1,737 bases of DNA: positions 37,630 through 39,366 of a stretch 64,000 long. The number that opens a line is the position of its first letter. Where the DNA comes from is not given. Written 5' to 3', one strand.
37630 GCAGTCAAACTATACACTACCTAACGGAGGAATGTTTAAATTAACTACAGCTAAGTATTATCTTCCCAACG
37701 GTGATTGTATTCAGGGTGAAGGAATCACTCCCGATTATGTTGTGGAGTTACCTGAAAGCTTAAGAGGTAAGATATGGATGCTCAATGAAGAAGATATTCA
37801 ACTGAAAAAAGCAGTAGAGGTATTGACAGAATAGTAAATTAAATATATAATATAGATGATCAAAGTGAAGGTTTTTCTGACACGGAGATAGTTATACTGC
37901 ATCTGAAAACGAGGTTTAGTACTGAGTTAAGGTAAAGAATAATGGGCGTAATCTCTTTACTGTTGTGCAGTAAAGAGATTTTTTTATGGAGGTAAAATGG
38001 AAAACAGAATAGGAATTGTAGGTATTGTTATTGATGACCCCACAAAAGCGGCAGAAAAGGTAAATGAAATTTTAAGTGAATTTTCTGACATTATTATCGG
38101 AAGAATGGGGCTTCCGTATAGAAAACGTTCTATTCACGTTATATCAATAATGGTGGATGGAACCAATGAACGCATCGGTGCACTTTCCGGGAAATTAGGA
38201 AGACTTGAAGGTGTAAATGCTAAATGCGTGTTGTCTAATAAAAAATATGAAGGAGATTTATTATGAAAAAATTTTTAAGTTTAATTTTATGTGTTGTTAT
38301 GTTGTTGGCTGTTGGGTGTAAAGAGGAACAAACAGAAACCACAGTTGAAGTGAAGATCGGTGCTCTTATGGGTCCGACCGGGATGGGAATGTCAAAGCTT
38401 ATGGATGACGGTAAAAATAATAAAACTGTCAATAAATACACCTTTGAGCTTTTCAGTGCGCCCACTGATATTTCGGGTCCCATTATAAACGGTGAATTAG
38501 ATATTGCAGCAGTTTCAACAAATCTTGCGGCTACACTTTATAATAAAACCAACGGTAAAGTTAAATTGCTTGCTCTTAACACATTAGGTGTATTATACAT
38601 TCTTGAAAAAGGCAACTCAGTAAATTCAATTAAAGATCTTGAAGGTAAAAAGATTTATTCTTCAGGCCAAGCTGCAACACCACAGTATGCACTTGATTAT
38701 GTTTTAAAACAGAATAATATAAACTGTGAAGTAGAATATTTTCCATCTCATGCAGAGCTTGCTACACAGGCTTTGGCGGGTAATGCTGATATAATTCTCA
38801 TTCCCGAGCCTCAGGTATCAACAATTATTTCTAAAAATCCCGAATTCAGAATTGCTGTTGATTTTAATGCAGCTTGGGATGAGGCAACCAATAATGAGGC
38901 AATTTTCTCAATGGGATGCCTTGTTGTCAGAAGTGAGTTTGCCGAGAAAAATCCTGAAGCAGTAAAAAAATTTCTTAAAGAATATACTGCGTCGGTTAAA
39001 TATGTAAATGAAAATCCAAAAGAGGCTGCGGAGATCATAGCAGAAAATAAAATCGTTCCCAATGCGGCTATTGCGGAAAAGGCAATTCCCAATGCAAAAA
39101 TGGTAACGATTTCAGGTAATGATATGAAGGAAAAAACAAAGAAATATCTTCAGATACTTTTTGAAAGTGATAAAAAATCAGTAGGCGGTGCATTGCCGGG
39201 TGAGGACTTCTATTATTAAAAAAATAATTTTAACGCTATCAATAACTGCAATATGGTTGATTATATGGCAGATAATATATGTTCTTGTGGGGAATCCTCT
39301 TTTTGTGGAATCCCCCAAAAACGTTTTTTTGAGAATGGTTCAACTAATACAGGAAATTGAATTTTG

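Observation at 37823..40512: Obligatory read-through terminator with no recognisable riboswitch class, controlling a TM1266-ACT protein plus NMT1-type ABC importer operon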

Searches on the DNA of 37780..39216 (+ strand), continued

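Call 47: search_with_rna_model(model_id=R2, sources=[window, L001, L002, L003, L004, L005, L006, L007, L008, L009, L010, L011, L012, L013, L014, L015, L016, L017, L018, L019, L020, L021, L022, L023, L024, L025, L026, L027, L028, L029, L030, L031, L032, L033, L034, L035, L036, L037, L038, L039, L040, L041, L042, L043, L044, L045, L046, L047, L048, L049, L050, L051, L052, L053, L054, L055, L056, L057, L058, L059, L060, L061, L062, L063, L064, L065, L066, L067, L068, L069, L070, L071, L072, L073, L074, L075, L076, L077, L078, L079, L080], max_evalue=5)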
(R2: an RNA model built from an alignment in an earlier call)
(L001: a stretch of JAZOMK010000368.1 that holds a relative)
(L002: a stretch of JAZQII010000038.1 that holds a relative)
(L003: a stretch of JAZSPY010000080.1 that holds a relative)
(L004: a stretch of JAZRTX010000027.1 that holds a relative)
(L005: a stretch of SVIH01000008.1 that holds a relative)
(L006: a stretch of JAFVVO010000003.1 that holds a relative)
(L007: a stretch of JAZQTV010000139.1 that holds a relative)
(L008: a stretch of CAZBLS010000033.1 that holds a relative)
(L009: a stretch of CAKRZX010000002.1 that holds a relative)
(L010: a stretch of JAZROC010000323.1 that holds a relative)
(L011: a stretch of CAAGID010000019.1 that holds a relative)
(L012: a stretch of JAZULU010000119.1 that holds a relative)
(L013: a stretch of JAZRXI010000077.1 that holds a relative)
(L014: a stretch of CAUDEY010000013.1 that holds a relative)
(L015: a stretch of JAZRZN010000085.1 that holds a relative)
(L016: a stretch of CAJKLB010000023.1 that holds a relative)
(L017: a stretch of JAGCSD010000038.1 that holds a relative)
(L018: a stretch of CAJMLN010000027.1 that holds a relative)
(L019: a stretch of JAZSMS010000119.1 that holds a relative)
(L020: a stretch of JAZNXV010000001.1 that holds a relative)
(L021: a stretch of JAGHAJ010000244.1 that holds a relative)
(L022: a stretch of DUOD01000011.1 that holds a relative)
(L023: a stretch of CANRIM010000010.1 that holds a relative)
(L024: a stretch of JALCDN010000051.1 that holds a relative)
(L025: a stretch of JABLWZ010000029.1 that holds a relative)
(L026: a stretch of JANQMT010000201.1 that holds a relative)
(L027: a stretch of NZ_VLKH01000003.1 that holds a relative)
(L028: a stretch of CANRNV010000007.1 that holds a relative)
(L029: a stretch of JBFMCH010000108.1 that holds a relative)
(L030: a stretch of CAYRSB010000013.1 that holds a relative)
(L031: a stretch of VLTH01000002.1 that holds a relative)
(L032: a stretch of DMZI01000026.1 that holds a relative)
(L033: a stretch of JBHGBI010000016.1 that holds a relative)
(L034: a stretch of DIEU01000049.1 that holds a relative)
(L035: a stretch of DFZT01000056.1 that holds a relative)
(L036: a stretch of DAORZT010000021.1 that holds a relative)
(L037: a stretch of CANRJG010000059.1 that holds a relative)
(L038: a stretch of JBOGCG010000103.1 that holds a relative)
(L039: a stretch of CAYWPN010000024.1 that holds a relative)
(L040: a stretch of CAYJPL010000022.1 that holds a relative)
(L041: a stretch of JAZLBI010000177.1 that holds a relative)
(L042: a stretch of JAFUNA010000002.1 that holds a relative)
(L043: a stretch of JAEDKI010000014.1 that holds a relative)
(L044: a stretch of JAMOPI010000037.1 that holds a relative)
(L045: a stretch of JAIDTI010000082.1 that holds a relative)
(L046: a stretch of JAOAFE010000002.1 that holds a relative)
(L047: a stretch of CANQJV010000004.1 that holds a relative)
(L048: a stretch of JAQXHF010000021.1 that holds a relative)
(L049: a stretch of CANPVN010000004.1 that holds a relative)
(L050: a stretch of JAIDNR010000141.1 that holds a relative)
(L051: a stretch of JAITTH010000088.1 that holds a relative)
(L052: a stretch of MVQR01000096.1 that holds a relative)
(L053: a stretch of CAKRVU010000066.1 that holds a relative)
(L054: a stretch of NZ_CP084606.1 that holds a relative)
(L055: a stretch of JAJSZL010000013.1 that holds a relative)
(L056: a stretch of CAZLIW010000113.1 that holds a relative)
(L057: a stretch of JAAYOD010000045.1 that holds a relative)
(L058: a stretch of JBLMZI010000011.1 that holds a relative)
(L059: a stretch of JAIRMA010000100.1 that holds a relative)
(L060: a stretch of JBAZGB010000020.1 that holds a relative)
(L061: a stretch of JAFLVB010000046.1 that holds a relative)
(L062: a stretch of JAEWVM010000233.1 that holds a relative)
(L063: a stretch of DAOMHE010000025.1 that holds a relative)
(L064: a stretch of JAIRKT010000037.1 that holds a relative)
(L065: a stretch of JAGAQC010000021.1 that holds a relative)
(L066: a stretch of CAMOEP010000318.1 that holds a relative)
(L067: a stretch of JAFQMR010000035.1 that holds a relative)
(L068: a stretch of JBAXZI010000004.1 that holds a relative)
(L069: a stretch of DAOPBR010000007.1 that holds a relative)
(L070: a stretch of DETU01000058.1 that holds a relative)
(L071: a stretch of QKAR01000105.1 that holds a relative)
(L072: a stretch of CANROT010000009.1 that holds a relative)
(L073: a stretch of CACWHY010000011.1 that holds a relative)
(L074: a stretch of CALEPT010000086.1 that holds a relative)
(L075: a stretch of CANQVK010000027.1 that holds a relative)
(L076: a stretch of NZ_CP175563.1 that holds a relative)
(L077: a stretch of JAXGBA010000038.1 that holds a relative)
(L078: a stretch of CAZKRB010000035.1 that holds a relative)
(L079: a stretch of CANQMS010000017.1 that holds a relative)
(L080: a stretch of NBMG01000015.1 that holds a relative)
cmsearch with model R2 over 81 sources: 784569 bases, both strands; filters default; matches with E-value up to 5: 100.
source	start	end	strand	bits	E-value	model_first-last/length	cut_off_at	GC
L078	4803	4838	+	34.1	6.8e-07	1-35/35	no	0.53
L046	4958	4991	+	33.2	1.3e-06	1-35/35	no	0.5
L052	773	808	+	31.2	5.6e-06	1-35/35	no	0.56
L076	4811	4845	+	30.7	8.5e-06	1-35/35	no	0.57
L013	4854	4887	+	29.9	1.5e-05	1-35/35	no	0.56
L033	2208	2242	+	29.6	1.9e-05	1-35/35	no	0.63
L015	4885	4918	+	29.4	2.2e-05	1-35/35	no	0.35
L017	723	755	+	28.8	3.5e-05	1-35/35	no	0.42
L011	4906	4939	+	28.7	3.6e-05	1-35/35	no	0.32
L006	4895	4928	+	28.7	3.7e-05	1-35/35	no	0.35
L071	4852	4886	+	28.6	4.1e-05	1-35/35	no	0.54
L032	4886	4919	+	28.3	4.9e-05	1-35/35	no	0.53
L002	4903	4936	+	28.1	5.5e-05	1-35/35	no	0.35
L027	4900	4931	+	27.6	8.3e-05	1-35/35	no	0.34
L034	4881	4914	+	27.1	0.00012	1-35/35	no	0.56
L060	4875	4908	+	27.1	0.00012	1-35/35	no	0.56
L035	4874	4907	+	26.6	0.00017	1-35/35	no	0.5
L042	6296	6327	+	26.6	0.00018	1-35/35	no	0.44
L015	4840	4872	+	26.4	0.00021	1-35/35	no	0.61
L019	4893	4926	+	25.8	0.00033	1-35/35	no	0.44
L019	4847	4880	+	25.6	0.00036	1-35/35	no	0.41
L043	6286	6318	+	25.5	0.0004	1-35/35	no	0.36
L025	4869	4901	+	25.3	0.00047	1-35/35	no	0.48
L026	2075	2109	+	25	0.00056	1-35/35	no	0.49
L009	4859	4892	+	24.9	0.00062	1-35/35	no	0.38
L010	807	840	+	24.9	0.00064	1-35/35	no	0.35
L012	4902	4935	+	24.6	0.00075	1-35/35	no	0.38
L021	7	37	+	24.5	0.00083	1-35/35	no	0.61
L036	4862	4895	+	24.4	0.00087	1-35/35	no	0.53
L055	2436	2470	+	24.3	0.00097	1-35/35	no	0.57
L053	3526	3557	+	24.3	0.001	1-35/35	no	0.34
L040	4874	4906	+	24.2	0.001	1-35/35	no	0.42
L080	4853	4889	+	24.2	0.0011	1-35/35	no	0.43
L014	4900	4933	+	24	0.0012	1-35/35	no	0.56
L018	4900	4933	+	24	0.0012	1-35/35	no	0.59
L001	1094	1127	+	24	0.0012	1-35/35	no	0.32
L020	4881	4914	+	23.8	0.0014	1-35/35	no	0.35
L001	1051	1083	+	23.7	0.0015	1-35/35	no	0.36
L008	4854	4887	+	23.6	0.0017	1-35/35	no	0.41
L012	4858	4890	+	23.4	0.0018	1-35/35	no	0.42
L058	5481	5512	+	22.8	0.0029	1-35/35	no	0.56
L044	4892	4925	+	22.7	0.0031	1-35/35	no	0.71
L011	4863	4895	+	22.6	0.0034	1-35/35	no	0.33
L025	4821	4853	+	22.5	0.0036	1-35/35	no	0.55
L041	4890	4922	+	22.2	0.0047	1-35/35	no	0.42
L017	765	797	+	21.9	0.0057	1-35/35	no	0.55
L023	4867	4903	+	21.4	0.0085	1-35/35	no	0.54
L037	2605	2641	+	21.4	0.0085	1-35/35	no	0.54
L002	4859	4891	+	21.3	0.0092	1-35/35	no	0.45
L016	4901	4934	+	21.2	0.0098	1-35/35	no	0.59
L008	4897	4931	+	21.1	0.01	1-35/35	no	0.4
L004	4578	4611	+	21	0.011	1-35/35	no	0.38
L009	4902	4938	+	20.9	0.012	1-35/35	no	0.41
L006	4849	4882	+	20.8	0.012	1-35/35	no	0.5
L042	4890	4930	+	20.8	0.013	1-35/35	no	0.54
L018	4853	4888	+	20.5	0.016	1-35/35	no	0.5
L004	4623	4654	+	20.4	0.018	1-35/35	no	0.38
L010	764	795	+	19.9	0.026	1-35/35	no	0.44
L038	4909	4941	+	19.8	0.027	1-35/35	no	0.3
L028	2503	2535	+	19.8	0.028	1-35/35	no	0.52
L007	4895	4927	+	19.4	0.036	1-35/35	no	0.45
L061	4891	4922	+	19.3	0.04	1-35/35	no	0.56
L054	4795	4846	+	19.3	0.041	1-35/35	no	0.5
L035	5278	5311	+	19.2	0.042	1-35/35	no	0.47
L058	5429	5463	+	19.2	0.044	1-35/35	no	0.63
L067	1754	1786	+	19.1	0.045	1-35/35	no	0.48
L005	4849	4882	+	19.1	0.047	1-35/35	no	0.47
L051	4854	4892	+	18.2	0.086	1-35/35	no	0.49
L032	5279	5312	+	18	0.1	1-35/35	no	0.47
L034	5281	5314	+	18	0.1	1-35/35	no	0.47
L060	5279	5312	+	18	0.1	1-35/35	no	0.47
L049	4896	4927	+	17.9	0.11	1-35/35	no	0.59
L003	4575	4607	+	17.8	0.12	1-35/35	no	0.39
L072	4890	4925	+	17.7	0.13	1-35/35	no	0.72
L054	3653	3684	+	17.5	0.15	1-35/35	no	0.5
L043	4891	4931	+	17.4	0.16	1-35/35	no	0.49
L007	4850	4882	+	17.3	0.17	1-35/35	no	0.45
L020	4838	4870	+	17.3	0.17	1-35/35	no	0.42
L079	4889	4930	+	17.2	0.19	1-35/35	no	0.64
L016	4851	4886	+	16.9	0.24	1-35/35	no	0.44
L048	4908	4938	+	16.7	0.27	1-35/35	no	0.32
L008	8823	8854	+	16.7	0.28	1-35/35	no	0.44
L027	804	839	-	15.3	0.76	1-35/35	no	0.44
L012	5845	5894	-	15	0.97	1-35/35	no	0.34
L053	2835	2872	-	14.6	1.3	1-35/35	no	0.32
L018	7207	7241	+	14.3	1.6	1-35/35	no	0.49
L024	3711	3745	-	13.9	2.1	1-35/35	no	0.51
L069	7319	7354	+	13.9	2.2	1-35/35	no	0.44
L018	2861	2902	+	13.8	2.4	1-35/35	no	0.5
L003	4621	4651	+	13.5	2.9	1-35/35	no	0.52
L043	3750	3781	+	13.4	3.2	1-35/35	no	0.47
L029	4817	4853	+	13.1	3.8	1-35/35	no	0.57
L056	1453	1490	+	13.1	3.9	1-35/35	no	0.32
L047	3565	3594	-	12.9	4.6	1-35/35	no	0.33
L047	8024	8052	-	12.8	4.9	1-35/35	no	0.55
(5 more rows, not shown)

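Call 52: search_rna_families(sources=[L024, L070, L073, L074, L039, L045, L047, L057, L059, L062, L022, L031, L030, L077], threshold=gathering)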
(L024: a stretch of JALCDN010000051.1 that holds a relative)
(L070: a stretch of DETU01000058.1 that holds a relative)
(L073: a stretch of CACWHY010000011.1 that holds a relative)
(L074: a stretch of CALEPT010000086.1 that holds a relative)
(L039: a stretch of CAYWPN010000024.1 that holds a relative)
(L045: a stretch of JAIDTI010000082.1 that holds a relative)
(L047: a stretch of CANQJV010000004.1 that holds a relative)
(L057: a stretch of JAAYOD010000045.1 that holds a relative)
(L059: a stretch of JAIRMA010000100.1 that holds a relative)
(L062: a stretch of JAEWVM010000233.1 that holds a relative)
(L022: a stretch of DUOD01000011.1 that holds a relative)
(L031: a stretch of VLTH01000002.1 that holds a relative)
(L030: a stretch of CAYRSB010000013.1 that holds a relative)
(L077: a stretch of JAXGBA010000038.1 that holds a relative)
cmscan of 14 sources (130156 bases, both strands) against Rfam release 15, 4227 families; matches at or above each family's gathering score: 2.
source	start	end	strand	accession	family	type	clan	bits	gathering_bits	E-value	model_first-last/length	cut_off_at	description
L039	1743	1827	-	RF01051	c-di-GMP-I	Cis-reg; riboswitch;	CL00126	73.2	35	3.8e-12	1-87/87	no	c-di-GMP-I riboswitch aptamer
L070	137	218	-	RF00005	tRNA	Gene; tRNA;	CL00001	54.5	29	1.1e-08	1-71/71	no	tRNA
